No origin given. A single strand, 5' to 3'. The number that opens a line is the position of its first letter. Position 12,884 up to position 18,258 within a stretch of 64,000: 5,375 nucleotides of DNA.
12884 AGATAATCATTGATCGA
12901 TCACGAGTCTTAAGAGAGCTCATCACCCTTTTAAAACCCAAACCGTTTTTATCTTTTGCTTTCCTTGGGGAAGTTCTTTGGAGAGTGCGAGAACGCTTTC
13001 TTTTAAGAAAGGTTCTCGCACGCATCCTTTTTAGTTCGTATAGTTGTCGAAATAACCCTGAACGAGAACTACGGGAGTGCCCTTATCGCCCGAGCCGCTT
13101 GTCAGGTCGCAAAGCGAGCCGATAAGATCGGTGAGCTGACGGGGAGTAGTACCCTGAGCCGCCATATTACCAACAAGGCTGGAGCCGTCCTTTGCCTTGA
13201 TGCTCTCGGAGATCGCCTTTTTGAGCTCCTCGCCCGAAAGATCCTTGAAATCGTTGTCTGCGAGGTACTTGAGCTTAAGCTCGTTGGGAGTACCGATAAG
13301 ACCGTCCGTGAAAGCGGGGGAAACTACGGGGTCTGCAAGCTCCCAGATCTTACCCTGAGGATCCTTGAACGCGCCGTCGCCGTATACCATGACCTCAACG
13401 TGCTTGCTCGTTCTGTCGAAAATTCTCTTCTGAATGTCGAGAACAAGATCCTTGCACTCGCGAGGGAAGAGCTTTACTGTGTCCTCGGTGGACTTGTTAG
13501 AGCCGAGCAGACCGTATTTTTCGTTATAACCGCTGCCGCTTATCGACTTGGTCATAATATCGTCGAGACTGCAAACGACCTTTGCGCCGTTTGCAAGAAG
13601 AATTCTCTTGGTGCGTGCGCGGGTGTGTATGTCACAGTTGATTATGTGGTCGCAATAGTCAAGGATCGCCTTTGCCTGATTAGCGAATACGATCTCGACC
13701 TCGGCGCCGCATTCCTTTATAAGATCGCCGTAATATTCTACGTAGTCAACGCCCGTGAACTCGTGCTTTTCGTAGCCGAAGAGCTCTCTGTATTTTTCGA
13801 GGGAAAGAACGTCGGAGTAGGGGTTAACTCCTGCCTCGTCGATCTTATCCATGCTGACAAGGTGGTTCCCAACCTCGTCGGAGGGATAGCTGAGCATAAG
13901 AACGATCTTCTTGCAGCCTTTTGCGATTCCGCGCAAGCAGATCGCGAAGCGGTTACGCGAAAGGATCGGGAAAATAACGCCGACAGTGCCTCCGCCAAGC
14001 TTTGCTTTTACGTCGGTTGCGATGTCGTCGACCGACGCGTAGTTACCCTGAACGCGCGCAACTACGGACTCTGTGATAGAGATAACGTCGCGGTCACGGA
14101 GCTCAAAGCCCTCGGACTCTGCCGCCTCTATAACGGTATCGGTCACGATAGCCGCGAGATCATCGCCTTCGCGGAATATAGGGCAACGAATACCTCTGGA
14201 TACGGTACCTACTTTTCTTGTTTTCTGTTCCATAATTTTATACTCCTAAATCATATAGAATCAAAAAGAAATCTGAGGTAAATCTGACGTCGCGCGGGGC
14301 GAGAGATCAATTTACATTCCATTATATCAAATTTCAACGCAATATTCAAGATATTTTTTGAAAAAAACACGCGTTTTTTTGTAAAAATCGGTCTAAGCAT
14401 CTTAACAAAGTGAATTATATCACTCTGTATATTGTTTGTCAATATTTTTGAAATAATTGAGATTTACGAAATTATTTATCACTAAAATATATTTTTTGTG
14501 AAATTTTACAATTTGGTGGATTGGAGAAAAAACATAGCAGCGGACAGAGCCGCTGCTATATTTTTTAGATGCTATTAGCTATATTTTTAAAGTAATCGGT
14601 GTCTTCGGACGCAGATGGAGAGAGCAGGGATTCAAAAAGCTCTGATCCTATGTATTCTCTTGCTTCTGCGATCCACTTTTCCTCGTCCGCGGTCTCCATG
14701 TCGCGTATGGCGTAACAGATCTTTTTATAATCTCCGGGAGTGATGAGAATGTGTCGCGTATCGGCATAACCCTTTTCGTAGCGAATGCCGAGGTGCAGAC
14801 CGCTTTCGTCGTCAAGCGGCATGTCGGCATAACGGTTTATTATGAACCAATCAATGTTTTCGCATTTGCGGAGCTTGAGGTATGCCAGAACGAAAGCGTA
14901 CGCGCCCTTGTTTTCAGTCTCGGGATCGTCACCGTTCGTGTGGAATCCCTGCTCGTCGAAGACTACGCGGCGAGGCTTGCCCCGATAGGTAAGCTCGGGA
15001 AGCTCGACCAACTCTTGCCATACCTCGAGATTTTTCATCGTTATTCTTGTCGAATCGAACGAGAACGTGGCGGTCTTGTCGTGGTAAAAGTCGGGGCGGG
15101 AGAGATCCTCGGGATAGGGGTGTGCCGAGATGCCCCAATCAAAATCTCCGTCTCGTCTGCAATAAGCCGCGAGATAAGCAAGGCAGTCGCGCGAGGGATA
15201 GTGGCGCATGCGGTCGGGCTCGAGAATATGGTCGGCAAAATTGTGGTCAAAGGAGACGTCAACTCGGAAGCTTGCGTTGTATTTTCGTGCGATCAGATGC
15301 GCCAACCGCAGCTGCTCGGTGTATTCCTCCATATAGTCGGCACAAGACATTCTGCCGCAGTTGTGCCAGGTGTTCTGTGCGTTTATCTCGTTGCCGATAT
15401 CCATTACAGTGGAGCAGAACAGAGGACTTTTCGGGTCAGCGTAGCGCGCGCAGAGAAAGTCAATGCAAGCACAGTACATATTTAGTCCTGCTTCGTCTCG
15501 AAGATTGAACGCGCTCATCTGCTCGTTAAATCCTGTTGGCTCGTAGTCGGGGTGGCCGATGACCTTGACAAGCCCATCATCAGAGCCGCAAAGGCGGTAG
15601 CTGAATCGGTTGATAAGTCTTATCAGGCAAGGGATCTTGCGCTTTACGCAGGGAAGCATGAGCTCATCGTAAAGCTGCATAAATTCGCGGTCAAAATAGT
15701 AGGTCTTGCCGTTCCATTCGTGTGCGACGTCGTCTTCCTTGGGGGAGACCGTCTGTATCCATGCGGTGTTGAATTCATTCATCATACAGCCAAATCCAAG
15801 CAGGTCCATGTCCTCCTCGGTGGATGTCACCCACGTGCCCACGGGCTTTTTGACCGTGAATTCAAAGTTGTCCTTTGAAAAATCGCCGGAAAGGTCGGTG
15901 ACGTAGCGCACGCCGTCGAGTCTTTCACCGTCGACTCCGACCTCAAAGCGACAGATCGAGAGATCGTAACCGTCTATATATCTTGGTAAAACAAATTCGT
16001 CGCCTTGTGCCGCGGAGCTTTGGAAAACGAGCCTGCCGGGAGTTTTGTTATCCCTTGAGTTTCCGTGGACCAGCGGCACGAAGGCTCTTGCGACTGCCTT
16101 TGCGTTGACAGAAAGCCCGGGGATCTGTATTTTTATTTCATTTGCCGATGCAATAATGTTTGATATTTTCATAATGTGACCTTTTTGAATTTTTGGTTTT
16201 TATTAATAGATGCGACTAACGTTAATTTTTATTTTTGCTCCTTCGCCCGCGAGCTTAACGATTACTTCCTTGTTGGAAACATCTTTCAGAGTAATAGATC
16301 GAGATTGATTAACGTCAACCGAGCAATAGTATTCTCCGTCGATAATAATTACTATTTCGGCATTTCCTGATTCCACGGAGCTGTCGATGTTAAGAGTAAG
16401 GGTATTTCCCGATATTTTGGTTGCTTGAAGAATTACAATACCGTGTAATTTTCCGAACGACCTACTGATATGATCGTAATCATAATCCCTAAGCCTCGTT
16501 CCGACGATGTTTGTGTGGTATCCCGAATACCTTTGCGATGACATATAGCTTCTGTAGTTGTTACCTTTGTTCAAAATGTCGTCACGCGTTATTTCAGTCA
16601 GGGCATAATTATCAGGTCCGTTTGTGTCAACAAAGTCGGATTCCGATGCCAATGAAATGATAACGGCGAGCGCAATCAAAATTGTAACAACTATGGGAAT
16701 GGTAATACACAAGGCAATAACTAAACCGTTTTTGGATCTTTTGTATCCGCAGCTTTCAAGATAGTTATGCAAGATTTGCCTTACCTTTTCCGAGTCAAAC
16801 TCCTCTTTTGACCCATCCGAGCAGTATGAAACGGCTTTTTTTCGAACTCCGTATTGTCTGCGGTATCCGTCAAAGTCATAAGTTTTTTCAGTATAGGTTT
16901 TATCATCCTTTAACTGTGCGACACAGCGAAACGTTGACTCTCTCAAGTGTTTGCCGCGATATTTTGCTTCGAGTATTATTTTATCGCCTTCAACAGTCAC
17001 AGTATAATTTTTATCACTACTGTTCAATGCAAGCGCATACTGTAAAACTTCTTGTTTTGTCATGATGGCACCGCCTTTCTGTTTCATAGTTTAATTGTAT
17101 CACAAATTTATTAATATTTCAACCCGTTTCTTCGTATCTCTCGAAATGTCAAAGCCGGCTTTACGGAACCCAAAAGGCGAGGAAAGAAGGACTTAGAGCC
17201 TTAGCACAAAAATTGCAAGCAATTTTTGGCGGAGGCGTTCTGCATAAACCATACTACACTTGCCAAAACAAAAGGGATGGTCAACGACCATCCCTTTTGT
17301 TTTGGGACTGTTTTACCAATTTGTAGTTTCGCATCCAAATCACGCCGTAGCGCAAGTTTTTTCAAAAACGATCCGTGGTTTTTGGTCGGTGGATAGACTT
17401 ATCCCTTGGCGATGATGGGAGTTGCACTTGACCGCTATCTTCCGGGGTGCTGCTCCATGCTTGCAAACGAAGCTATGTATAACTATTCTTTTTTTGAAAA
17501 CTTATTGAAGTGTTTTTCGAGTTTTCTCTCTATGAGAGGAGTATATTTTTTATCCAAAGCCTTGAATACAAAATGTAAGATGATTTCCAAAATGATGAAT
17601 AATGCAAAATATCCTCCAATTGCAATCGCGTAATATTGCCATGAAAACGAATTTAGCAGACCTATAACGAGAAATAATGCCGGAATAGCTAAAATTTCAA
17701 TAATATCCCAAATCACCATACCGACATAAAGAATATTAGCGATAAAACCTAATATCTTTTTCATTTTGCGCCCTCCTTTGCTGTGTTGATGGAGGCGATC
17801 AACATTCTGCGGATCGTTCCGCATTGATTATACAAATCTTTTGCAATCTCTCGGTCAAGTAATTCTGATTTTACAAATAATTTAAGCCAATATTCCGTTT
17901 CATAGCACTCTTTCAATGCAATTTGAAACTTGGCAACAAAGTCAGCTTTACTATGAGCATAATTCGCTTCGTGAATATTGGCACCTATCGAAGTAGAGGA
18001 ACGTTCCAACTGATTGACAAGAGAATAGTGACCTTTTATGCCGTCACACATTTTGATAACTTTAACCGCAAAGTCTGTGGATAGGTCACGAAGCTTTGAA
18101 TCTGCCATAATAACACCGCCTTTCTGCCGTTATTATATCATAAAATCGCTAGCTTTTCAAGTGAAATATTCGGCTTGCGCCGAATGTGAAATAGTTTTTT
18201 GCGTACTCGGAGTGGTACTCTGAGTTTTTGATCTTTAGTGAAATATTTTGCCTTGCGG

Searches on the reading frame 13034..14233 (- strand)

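Call 89: search_protein_families(library=pfam, proteins=[window:13034-14233:-], max_evalue=0.0001)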
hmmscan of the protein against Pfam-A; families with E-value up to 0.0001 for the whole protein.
window:13034-14233:- (400 aa): 1 family
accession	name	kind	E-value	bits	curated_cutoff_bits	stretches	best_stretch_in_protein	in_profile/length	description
PF01996.21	F420_ligase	-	2.7e-56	191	25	1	14-393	1-218/218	F420-0:Gamma-glutamyl ligase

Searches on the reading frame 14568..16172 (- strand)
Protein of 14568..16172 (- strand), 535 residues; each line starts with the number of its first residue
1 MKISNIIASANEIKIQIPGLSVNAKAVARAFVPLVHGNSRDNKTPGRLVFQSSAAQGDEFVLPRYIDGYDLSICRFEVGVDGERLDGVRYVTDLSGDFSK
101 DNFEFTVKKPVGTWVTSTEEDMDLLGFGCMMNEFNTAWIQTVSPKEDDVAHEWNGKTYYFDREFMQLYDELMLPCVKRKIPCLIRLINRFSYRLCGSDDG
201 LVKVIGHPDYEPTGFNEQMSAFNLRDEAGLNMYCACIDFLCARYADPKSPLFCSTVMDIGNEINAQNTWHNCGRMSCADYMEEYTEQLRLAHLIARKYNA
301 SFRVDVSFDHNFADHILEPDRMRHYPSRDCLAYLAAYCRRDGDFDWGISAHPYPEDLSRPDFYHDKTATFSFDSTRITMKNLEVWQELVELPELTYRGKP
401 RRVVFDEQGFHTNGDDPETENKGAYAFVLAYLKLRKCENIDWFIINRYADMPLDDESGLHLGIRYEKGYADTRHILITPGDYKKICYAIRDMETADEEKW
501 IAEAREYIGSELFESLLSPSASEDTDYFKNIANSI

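Call 89: search_protein_families(library=pfam, proteins=[window:14568-16172:-], max_evalue=0.0001)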
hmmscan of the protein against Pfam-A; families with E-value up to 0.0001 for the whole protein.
window:14568-16172:- (535 aa): 1 family
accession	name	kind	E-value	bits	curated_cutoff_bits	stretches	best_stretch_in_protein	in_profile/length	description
PF18989.5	DUF5722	-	1.3e-76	258.5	30.5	1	116-512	15-389/393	Family of unknown function (DUF5722)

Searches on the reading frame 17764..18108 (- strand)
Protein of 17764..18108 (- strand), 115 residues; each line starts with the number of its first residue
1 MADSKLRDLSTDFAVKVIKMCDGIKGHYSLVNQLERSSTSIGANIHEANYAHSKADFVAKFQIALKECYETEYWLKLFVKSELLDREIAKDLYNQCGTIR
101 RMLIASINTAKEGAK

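Call 89: search_protein_families(library=pfam, proteins=[window:17764-18108:-], max_evalue=0.0001)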
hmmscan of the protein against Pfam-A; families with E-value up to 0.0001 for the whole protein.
window:17764-18108:- (115 aa): 1 family
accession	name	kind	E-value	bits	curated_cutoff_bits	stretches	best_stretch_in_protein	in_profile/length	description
PF05635.17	23S_rRNA_IVP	-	2.4e-25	89.2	33.8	1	6-104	5-105/106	23S rRNA-intervening sequence protein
